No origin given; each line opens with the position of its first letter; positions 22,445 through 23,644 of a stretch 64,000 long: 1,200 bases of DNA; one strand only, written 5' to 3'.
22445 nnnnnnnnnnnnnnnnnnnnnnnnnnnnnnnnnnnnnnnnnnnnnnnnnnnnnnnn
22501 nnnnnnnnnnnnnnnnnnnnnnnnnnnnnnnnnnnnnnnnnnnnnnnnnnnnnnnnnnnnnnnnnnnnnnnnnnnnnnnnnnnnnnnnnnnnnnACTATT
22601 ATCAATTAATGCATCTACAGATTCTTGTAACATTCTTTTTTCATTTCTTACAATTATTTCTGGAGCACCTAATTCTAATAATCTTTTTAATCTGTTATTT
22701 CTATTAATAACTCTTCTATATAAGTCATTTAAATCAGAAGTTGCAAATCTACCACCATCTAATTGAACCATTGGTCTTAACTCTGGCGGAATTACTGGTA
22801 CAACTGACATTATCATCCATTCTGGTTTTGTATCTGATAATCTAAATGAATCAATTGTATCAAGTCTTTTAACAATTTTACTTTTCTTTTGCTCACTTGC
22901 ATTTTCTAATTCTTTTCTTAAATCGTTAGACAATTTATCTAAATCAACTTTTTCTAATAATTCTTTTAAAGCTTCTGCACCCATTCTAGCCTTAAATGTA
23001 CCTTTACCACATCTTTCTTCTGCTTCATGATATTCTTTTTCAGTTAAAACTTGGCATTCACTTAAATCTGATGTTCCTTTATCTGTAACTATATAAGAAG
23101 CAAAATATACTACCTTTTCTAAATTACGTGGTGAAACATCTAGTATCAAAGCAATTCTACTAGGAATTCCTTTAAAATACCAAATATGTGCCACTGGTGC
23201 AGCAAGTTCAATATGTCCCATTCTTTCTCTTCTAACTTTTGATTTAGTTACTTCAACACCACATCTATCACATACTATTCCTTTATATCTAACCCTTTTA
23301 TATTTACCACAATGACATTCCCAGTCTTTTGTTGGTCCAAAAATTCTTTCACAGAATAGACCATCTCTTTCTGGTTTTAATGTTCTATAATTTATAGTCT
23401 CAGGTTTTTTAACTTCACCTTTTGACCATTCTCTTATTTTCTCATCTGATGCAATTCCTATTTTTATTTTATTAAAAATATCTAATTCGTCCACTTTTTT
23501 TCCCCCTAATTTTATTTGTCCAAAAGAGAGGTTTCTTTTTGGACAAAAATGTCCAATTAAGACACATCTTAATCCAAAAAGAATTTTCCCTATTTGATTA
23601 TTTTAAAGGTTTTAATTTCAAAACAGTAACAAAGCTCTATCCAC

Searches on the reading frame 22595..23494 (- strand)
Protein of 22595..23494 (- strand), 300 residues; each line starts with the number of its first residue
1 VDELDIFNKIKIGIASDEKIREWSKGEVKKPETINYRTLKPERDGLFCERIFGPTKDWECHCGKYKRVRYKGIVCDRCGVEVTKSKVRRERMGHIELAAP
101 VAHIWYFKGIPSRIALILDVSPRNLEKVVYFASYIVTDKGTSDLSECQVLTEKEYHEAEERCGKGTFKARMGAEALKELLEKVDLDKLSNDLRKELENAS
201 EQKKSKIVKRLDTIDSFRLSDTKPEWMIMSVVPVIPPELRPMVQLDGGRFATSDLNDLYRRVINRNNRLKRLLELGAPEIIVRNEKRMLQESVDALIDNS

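Call 6: find_related_loci(query=window:22595-23494:-, collection=genome_contigs, flank=6000)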
Query window:22595-23494:- (300 aa) in genome_contigs; peptide patterns used: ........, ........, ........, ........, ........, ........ (x = any residue, [..] = any of these).
600 stretches matched a pattern (row limit reached: there are more); 598 encode a relative of the query (tblastn E <= 1e-3); the best 80 are kept; 80 distinct loci.
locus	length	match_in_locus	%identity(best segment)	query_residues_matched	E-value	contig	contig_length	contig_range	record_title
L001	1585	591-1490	90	1-300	0e+0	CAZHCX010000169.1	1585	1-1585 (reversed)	MAG TPA_asm: uncultured Clostridium sp. isolate binchicken_co353_441 genome assembly, contig: NODE_191965_length_1585_co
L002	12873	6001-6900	87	1-300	0e+0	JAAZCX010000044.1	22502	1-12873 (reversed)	MAG: Clostridiaceae bacterium isolate AS07pgkLD_81 76847_AS07, whole genome shotgun sequence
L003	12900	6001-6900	86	1-300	2e-178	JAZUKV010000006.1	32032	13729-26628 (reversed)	MAG: Clostridia bacterium isolate T1900045248_TH20190018.MAGScoT_cleanbin_000014 SGB_5695_k141_3406415, whole genome sho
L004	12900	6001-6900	84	1-300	1e-177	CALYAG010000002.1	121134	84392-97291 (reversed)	MAG: uncultured Clostridia bacterium isolate BRZ_HP__bin8 genome assembly, contig: BRZ_HP__NODE_223_length_121134_cov_55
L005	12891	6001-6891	77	3-300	2e-159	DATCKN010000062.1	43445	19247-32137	MAG TPA_asm: Thermoclostridium sp. isolate SMAG_U7097 k141_178322, whole genome shotgun sequence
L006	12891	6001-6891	77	3-300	1e-158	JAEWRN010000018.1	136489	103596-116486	MAG: Bacillota bacterium isolate OH_SBrB_6 k127_684065, whole genome shotgun sequence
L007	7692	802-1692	77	3-300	2e-158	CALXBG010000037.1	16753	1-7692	MAG: uncultured Pygmaiobacter sp. isolate E01__bin380 genome assembly, contig: E01__k127_5415104, whole genome shotgun s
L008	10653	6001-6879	76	7-300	5e-157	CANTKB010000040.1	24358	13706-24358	MAG TPA_asm: uncultured Blautia sp. isolate SRR15633990_bin.12_metawrap_v1.3_MAG genome assembly, contig: NODE.802_lengt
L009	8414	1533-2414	76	6-300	1e-156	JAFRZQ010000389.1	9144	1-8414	MAG: Anaerotignum sp. isolate RGIG2943 Goat_Rectum-1__c774800, whole genome shotgun sequence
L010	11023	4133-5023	77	3-300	2e-156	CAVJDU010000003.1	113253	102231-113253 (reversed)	uncultured Coriobacteriaceae bacterium isolate H07682-L1_cleanbin_000007 genome assembly, contig: Spades_H07682-L1_conti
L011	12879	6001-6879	76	7-300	7e-156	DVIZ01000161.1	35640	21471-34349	MAG TPA_asm: Candidatus Scybalomonas excrementigallinarum isolate 3201 CHK110__C414860_L35640_ERR2241858, whole genome s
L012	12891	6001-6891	75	3-300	1e-155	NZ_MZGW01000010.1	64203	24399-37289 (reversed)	Alkalithermobacter paradoxus strain DSM 7309 CLOTH_contig000010, whole genome shotgun sequence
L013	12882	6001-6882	75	7-300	7e-155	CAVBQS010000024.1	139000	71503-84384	Bacteroidaceae bacterium isolate SRR8978301_cleanbin_000001 genome assembly, contig: Spades_SRR8978301_contig_3, whole g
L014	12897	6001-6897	74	1-300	6e-155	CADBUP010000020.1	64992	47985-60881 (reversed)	MAG: uncultured Ruminococcus sp. isolate RUG14314 genome assembly, contig: RUG14314_asm_20, whole genome shotgun sequenc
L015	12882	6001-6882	74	7-300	2e-154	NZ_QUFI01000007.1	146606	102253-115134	Clostridium sp. AF27-2AA AF27-2AA.Scaf7, whole genome shotgun sequence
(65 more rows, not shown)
